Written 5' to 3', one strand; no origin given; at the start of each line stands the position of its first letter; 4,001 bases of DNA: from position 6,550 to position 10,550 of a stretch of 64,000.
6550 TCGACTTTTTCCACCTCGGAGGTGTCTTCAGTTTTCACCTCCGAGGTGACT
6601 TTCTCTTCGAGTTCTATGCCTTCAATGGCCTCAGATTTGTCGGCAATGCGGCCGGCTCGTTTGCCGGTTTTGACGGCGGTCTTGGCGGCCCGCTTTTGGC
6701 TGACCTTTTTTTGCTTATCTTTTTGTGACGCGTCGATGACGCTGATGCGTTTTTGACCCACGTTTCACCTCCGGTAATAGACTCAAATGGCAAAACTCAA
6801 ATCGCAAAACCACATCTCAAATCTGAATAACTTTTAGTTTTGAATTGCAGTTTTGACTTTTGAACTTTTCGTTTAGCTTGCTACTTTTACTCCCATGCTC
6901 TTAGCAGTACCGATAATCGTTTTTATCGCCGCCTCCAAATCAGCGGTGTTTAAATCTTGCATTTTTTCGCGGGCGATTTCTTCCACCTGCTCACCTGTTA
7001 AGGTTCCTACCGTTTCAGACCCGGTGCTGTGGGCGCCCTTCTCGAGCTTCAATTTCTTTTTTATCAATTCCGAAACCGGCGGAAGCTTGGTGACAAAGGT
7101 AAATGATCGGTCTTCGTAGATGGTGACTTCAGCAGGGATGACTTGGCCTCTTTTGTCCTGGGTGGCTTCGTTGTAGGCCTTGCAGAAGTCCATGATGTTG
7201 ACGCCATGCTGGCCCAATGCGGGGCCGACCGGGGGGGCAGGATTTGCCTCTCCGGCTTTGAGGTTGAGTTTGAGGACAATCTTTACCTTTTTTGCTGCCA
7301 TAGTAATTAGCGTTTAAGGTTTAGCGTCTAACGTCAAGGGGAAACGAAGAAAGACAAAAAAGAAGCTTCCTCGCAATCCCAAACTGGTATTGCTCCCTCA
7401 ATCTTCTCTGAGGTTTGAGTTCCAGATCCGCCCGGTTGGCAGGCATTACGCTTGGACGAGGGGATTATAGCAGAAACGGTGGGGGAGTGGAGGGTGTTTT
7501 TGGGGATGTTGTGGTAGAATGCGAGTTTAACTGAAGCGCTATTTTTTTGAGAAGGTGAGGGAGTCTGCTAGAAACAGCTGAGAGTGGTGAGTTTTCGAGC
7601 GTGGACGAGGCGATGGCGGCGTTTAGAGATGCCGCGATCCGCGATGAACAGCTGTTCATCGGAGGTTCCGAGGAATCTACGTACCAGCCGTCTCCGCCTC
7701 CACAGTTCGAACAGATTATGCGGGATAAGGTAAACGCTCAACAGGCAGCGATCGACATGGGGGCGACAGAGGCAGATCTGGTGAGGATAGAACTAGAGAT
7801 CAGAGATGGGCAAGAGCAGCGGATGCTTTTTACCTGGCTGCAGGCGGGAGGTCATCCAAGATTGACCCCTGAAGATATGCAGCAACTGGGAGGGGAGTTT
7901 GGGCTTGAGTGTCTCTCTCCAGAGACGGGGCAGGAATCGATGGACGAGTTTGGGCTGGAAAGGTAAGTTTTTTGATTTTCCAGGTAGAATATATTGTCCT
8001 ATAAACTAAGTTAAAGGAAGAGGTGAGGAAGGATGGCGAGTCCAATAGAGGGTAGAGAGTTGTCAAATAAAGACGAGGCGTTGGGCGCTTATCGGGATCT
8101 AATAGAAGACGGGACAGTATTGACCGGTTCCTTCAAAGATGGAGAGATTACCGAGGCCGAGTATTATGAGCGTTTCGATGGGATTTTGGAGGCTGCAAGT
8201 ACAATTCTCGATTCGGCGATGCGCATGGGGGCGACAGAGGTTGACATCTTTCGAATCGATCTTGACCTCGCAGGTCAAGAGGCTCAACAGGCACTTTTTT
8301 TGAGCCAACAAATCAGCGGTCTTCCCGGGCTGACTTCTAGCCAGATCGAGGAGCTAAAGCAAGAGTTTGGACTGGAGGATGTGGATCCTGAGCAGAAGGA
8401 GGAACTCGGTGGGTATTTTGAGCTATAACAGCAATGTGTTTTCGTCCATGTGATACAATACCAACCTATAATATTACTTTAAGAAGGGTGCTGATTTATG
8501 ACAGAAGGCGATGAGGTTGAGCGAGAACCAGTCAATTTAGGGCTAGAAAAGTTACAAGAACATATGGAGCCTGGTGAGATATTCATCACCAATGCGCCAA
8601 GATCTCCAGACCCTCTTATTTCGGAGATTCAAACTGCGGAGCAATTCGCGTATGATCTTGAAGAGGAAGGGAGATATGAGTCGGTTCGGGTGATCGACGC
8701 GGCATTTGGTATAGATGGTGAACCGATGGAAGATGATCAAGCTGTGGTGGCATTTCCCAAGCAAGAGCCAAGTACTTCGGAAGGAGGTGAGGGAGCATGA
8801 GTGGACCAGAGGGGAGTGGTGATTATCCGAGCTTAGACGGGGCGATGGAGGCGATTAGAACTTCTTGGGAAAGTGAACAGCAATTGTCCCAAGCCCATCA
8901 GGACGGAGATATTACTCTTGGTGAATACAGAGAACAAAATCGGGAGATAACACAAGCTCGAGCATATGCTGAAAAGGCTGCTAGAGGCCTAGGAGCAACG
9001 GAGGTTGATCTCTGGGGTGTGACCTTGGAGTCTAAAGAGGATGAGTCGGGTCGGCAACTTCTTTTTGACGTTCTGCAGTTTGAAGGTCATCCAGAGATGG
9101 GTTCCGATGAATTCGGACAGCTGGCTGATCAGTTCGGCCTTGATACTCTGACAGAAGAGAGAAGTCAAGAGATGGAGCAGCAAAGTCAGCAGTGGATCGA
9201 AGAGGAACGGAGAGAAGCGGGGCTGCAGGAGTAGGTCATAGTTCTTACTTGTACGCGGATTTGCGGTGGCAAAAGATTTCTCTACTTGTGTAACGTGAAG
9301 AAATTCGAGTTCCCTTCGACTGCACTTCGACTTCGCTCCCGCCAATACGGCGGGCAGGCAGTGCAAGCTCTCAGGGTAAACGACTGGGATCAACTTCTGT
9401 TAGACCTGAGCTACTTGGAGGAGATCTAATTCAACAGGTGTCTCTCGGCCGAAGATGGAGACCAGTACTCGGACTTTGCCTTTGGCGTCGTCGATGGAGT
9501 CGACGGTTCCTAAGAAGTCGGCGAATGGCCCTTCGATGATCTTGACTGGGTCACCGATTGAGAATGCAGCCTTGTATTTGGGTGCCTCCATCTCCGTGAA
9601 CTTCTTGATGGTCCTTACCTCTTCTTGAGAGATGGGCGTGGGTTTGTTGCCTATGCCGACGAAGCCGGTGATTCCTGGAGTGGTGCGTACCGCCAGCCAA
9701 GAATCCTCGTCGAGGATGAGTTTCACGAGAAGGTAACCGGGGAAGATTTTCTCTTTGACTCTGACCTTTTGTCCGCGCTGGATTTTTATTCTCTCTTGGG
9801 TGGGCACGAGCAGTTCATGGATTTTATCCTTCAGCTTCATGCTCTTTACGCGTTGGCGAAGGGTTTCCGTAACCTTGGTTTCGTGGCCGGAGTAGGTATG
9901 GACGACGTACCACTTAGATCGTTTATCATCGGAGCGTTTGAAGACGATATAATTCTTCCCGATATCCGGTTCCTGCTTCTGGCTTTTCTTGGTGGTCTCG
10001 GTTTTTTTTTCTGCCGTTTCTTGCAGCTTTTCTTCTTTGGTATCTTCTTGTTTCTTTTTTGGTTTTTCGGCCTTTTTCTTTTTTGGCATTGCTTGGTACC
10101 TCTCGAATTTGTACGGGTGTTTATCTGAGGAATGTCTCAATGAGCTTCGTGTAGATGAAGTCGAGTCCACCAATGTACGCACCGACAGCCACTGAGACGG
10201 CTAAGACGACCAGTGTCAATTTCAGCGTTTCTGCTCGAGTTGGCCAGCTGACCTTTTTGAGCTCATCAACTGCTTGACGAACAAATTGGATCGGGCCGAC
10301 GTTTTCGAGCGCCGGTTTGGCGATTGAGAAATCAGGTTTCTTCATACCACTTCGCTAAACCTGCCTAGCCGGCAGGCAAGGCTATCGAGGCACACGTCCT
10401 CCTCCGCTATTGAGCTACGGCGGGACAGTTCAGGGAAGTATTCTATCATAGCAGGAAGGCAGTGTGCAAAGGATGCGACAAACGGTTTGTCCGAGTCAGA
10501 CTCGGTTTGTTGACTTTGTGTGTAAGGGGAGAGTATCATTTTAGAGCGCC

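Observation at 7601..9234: Tandem array of paralogous small acidic proteins inserted between nusG and rplK on the opposite strand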

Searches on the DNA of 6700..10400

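Call 64: search_rna_families(source=window, start=6700, end=10400, threshold=evalue, max_evalue=1)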
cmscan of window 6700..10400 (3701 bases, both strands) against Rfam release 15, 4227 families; matches with E-value up to 1: 0.
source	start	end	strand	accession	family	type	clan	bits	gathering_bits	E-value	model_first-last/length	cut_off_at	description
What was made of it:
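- Tried and rejected: Rfam at a permissive threshold over 6700-10400: nothing (call 64).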

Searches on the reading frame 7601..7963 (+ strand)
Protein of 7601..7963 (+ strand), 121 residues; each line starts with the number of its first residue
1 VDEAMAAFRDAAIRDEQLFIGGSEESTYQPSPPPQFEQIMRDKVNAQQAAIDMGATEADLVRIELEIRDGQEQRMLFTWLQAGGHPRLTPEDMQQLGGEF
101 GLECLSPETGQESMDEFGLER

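Call 7: search_protein_families(library=pfam, proteins=[window:7601-7963:+], max_evalue=1)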
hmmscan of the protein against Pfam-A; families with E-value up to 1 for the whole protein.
window:7601-7963:+ (121 aa): 1 family
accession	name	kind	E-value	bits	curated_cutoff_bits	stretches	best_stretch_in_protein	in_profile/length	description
PF16127.10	DUF4839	-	0.074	13.6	25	1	14-78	50-114/123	Domain of unknown function (DUF4839)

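Call 8: search_protein_families(library=phrogs, proteins=[window:7601-7963:+], max_evalue=1)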
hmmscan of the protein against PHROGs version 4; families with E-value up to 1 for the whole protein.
window:7601-7963:+ (121 aa): 0 families

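Call 9: search_protein_families(library=ncbifam, proteins=[window:7601-7963:+], max_evalue=1)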
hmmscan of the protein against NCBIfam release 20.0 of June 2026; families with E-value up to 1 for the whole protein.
window:7601-7963:+ (121 aa): 1 family
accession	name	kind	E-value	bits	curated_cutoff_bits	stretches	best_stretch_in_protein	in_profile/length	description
NF008339.0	PRK11125.1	equivalog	0.084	11.5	595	1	37-72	352-386/487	ammonia-forming cytochrome c nitrite reductase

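Call 10: search_protein_families(library=padloc, proteins=[window:7601-7963:+], max_evalue=1)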
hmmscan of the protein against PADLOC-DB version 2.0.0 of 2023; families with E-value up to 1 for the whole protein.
window:7601-7963:+ (121 aa): 0 families

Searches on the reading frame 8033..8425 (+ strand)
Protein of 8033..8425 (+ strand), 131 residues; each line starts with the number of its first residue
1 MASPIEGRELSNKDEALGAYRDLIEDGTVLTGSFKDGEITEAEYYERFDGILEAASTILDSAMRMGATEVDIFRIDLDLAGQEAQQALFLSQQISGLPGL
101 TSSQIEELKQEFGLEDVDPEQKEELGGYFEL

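Call 7: search_protein_families(library=pfam, proteins=[window:8033-8425:+], max_evalue=1)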
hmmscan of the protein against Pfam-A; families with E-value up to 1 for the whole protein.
window:8033-8425:+ (131 aa): 2 families
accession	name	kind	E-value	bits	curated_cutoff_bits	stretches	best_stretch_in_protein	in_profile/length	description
PF08044.16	DUF1707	-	0.042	14.3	27.6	1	29-55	14-40/53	DUF1707 SHOCT-like domain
PF01468.23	GA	-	0.11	13.1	24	1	92-110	13-31/55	GA module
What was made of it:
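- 8033..8428 (+): ORF2, acidic family paralogue (131 aa, pI 4.05), with a strong SD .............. Weak SHOCT-like DUF1707 hit, E 0.042 (call 7).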

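Call 8: search_protein_families(library=phrogs, proteins=[window:8033-8425:+], max_evalue=1)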
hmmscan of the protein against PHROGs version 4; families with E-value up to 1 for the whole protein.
window:8033-8425:+ (131 aa): 2 families
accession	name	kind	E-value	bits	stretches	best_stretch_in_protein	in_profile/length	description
phrog_25458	-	unknown function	0.0076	17.3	1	16-52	26-62/80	-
phrog_16132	-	unknown function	0.12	13.9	1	20-50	62-92/94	-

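Call 9: search_protein_families(library=ncbifam, proteins=[window:8033-8425:+], max_evalue=1)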
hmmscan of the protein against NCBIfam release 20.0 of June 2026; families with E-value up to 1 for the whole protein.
window:8033-8425:+ (131 aa): 0 families

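Call 10: search_protein_families(library=padloc, proteins=[window:8033-8425:+], max_evalue=1)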
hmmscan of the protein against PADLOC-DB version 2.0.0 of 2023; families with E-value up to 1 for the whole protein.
window:8033-8425:+ (131 aa): 0 families

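Call 80: search_dna_similar(query=window:8033-8425:+, collection=phages, mode=protein, max_evalue=0.01)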
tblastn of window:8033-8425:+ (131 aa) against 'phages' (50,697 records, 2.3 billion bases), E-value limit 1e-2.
No match.

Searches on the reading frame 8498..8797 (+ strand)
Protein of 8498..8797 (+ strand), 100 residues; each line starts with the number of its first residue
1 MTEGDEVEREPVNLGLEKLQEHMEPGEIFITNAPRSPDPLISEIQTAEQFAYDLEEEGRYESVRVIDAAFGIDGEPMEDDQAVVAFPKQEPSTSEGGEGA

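Call 7: search_protein_families(library=pfam, proteins=[window:8498-8797:+], max_evalue=1)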
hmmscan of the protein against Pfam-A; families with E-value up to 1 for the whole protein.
window:8498-8797:+ (100 aa): 1 family
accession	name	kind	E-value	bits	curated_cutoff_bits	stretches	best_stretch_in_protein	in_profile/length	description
PF10006.14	DUF2249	-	3.1e-05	24.2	29.5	1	21-61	21-63/70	Uncharacterized conserved protein (DUF2249)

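Call 8: search_protein_families(library=phrogs, proteins=[window:8498-8797:+], max_evalue=1)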
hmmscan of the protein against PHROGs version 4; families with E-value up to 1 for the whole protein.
window:8498-8797:+ (100 aa): 0 families

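Call 9: search_protein_families(library=ncbifam, proteins=[window:8498-8797:+], max_evalue=1)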
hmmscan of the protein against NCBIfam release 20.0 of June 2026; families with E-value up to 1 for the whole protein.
window:8498-8797:+ (100 aa): 0 families

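Call 10: search_protein_families(library=padloc, proteins=[window:8498-8797:+], max_evalue=1)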
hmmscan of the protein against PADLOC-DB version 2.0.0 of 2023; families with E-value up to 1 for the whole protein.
window:8498-8797:+ (100 aa): 0 families

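Call 50: find_homologous_proteins(query=window:8498-8797:+, max_evalue=0.1)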
Query window:8498-8797:+ (100 aa): 1 proteins with E <= 0.1 among 2 candidates.
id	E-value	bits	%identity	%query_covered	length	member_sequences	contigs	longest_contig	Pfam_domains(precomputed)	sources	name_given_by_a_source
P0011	8.6e-54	198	95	100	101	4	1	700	PF10006.15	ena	-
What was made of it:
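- On DUF2249 (PF10006), ORF3: There is a precomputed hit on the near-identical P0011 (call 50).
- Closest known: Pfam DUF2249. Same: The 95%-identical cluster P0011 carries a precomputed PF10006 hit (call 50).
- Closest known: Pfam DUF2249. Different: There are no homologues to build a profile (call 50).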

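Call 59: predict_structure(protein=window:8498-8797:+)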
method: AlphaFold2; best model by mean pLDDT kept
length: 100 residues; sequences in the alignment: 1
mean_pLDDT: 59.5   pTM: 0.43
mean pLDDT of the five models: 59.5, 57.2, 56.1, 51.9, 47.9
residues with pLDDT >= 90: 0; 70-90: 26; 50-70: 53; < 50: 21
segments of 3 or more residues with pLDDT < 50: 8-13, 36-38
pLDDT, mean of each block of 10 residues (from residue 1): 49 52 61 53 64 76 66 54 69 51
secondary structure, 60 per line:
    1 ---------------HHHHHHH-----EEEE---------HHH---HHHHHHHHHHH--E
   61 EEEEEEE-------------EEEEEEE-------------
elements in order: H16-22 E28-31 H47-57 E60-67 E81-87
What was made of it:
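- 8498..8800 (+): ORF3, an unrelated acidic protein (100 aa, pI 4.05) with a sub-threshold DUF2249-like N-terminal part. Its stop overlaps the ORF4 start (ATGA). The single-sequence AF2 model is poor, pLDDT 59.5 (call 59).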

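Call 61: fold_search(model_id=the predicted structure, library=pdb)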
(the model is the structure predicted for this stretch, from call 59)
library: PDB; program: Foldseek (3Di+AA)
matches with E <= 10: 152; with E <= 0.001: 0
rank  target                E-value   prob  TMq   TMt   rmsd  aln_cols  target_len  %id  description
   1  9nri_BT               5.3e-01  0.33  0.37  0.43   5.2        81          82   12  Methanosarcina acetivorans 50S subunit obtained from acetate-grown cells (released 2025-09-24)
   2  2bop_A                1.1e+00  0.06  0.23  0.26   5.9        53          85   23  CRYSTAL STRUCTURE AT 1.7 ANGSTROMS OF THE BOVINE PAPILLOMAVIRUS-1 E2 DNA-BINDING DOMAIN BOUND TO ITS DNA TARGET (released 1994-01-31)
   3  6fit                  1.3e+00  0.07  0.26  0.22  11.1        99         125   16  FHIT-TRANSITION STATE ANALOG (released 1998-03-25)
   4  7p8p_D                1.6e+00  0.06  0.26  0.21  10.0        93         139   15  Crystal structure of Fhit covalently bound to a nucleotide (released 2022-06-01)
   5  6sk1                  1.7e+00  0.09  0.29  0.20   5.8        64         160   23  Diaminobutyrate acetyltransferase EctA from Paenibacillus lautus in complex with coenzyme A (released 2020-01-29)
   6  6sjy_A                1.8e+00  0.12  0.31  0.21   5.1        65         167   20  Diaminobutyrate acetyltransferase EctA from Paenibacillus lautus in complex with its product ADABA (released 2020-01-29)
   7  2dcl_C                1.8e+00  0.08  0.27  0.28   5.5        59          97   14  Structure of PH1503 protein from Pyrococcus Horikoshii OT3 (released 2006-07-08)
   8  6emw_e                1.8e+00  0.05  0.24  0.25   8.4        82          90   13  Structure of S.aureus ClpC in complex with MecA (released 2017-12-27)
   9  1mwq_B                2.0e+00  0.06  0.23  0.23   6.7        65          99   14  Structure of HI0828, a Hypothetical Protein from Haemophilus influenzae with a Putative Active-Site Phosphohistidine (released 2003-11-25)
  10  4fyd_A                2.2e+00  0.04  0.25  0.05   6.0        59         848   20  Crystal structure of yeast DNA polymerase alpha bound to DNA/RNA and dGTP (released 2013-02-27)
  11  6gdv_C                2.4e+00  0.08  0.26  0.24   3.9        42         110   21  Structure of CutA from Synechococcus elongatus PCC7942 complexed with Bis-Tris molecule (released 2019-05-08)
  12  6gdu_A                2.6e+00  0.08  0.25  0.23   3.9        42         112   21  Structure of CutA from Synechococcus elongatus PCC7942 (released 2019-05-08)
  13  8c9a_T                2.8e+00  0.09  0.35  0.38   5.9        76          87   16  Cryo-EM captures early ribosome assembly in action (released 2023-04-05)
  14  3jwg                  3.0e+00  0.07  0.32  0.18   7.9        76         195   14  Crystal structure analysis of the methyltransferase domain of bacterial-CtHen1-C (released 2009-10-20)
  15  7pub_CF               3.0e+00  0.06  0.26  0.18   6.4        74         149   11  Late assembly intermediate of the Trypanosoma brucei mitoribosomal small subunit (released 2022-05-04)
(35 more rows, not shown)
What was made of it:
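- On DUF2249 (PF10006), ORF3: The structure model is too poor to test the fold (calls 59, 61).
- Closest known: Pfam DUF2249. Different: The AF2 model has low confidence and its fold search gave nothing informative (calls 59, 61).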
